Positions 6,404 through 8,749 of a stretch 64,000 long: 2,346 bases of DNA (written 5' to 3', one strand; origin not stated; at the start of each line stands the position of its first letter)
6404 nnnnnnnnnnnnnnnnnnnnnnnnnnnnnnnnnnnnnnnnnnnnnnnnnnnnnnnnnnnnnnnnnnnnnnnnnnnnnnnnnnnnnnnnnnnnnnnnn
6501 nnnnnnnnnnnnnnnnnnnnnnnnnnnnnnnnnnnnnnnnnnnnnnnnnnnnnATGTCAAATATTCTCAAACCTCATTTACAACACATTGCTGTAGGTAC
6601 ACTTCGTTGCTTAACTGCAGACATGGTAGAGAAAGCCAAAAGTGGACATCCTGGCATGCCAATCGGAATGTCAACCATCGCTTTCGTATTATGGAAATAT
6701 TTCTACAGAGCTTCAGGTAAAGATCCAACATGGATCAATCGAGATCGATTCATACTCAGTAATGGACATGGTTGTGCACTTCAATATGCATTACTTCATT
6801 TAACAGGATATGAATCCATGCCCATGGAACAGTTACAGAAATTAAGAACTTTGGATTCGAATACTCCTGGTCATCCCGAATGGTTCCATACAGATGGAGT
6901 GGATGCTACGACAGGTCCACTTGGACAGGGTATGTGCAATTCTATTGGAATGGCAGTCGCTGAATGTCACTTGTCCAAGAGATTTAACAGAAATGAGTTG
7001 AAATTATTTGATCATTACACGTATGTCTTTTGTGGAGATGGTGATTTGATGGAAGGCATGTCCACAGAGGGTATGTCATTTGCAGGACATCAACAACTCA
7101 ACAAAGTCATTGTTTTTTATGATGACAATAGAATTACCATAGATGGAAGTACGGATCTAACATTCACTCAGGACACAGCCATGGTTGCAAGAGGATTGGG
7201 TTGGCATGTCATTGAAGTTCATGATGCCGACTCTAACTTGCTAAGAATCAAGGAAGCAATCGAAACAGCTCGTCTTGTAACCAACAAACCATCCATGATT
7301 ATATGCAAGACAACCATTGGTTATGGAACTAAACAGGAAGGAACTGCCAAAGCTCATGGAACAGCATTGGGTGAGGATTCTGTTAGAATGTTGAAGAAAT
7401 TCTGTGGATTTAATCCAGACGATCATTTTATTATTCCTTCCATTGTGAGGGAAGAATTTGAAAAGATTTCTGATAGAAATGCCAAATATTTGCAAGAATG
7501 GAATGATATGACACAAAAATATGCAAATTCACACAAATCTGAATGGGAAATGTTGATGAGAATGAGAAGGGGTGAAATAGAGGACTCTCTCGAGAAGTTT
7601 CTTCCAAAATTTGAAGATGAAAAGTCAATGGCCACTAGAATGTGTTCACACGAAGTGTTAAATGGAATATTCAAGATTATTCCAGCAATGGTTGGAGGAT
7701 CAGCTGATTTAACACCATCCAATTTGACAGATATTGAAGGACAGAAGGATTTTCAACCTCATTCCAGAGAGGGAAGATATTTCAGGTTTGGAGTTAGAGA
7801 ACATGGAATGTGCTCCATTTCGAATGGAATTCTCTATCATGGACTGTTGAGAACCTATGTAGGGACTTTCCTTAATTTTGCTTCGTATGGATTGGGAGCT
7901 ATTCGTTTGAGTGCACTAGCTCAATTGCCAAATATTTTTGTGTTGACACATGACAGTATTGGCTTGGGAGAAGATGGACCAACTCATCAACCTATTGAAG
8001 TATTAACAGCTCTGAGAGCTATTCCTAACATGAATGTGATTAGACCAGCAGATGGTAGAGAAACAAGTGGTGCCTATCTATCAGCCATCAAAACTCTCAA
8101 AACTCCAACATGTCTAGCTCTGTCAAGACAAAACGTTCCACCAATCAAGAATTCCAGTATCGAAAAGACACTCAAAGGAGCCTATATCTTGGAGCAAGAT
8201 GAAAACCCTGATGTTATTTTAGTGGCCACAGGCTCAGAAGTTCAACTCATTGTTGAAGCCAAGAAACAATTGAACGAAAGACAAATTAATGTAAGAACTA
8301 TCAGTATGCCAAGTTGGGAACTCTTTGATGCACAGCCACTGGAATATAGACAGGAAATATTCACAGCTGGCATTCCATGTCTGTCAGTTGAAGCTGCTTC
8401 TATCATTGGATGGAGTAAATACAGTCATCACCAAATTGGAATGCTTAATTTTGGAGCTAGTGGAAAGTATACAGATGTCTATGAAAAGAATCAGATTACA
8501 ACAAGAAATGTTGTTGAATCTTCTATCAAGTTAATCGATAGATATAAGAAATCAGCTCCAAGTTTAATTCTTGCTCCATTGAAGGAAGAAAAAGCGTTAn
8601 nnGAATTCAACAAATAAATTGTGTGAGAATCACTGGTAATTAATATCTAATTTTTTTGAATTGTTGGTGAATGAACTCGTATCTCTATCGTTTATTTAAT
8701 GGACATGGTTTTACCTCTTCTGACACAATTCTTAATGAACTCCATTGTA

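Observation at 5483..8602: Transketolase carrying an in-frame N-terminal MalE-like (bacterial periplasmic solute-binding protein family 1) domain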

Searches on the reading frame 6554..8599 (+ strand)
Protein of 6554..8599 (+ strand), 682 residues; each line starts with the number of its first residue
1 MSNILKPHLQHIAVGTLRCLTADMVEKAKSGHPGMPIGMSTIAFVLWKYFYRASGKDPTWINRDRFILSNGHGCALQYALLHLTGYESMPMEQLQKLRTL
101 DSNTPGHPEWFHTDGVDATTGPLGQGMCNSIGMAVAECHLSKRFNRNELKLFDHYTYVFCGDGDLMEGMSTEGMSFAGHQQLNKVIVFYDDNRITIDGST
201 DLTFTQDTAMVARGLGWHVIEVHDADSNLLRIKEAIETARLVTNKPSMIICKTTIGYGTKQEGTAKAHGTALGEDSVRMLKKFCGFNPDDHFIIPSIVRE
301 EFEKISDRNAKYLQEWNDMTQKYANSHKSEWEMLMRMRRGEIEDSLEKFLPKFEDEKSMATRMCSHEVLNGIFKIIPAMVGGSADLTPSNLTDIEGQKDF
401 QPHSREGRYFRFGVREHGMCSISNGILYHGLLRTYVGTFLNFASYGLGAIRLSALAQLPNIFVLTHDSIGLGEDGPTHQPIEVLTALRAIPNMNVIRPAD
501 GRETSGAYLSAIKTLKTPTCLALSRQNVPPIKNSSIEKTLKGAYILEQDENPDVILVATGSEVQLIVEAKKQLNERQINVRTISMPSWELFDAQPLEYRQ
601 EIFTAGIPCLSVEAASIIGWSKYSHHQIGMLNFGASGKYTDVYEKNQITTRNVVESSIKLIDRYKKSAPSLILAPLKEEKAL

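Call 8: search_protein_families(library=ncbifam, proteins=[window:6554-8599:+], max_evalue=1)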
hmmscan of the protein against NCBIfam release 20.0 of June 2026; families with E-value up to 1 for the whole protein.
window:6554-8599:+ (682 aa): 12 families
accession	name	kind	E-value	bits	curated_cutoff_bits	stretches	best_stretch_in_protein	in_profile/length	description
TIGR00232.1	tktlase_bact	equivalog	3.1e-243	808.9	682.25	1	14-660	4-652/654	transketolase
NF004558.0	PRK05899.2-4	equivalog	7.9e-180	599.4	788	1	11-657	4-646/651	transketolase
NF004559.0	PRK05899.2-5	equivalog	9.5e-71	238.8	488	1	16-596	24-547/627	transketolase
NF004556.0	PRK05899.2-2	equivalog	6e-53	180.1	575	2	22-289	29-281/639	transketolase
TIGR00204.1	dxs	equivalog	3.2e-15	55.7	465.95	2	408-585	353-528/616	1-deoxy-D-xylulose-5-phosphate synthase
NF008968.0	PRK12315.1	subfamily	3.8e-10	38.7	510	2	407-655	321-569/582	1-deoxy-D-xylulose-5-phosphate synthase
NF003933.0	PRK05444.2-2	equivalog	5.1e-09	35.2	395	1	160-656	147-594/606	1-deoxy-D-xylulose-5-phosphate synthase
TIGR00759.1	aceE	equivalog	3.2e-07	28.7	859.9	1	40-222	111-289/885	pyruvate dehydrogenase (acetyl-transferring), homodimeric type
TIGR03181.1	PDH_E1_alph_x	equivalog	6.4e-05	22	411.35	1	122-249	123-241/341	pyruvate dehydrogenase (acetyl-transferring) E1 component subunit alpha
TIGR03186.1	AKGDH_not_PDH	exception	0.0007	18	1408.3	1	106-222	175-289/889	alpha-ketoglutarate dehydrogenase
NF003616.0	PRK05261.1-1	subfamily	0.023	12.9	777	1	488-577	548-642/788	phosphoketolase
NF040740.1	ornith_Ord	equivalog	0.14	11.5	400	0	548-583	65-100/335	2,4-diaminopentanoate dehydrogenase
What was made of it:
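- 6554..8599 (+): Transketolase module (682 aa), identical to the public model EFC37674.1 / XP_002670418.1 / D2VZK8. TIGR00232 at 808.9 bits against a 682.25 cut-off (call 8).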
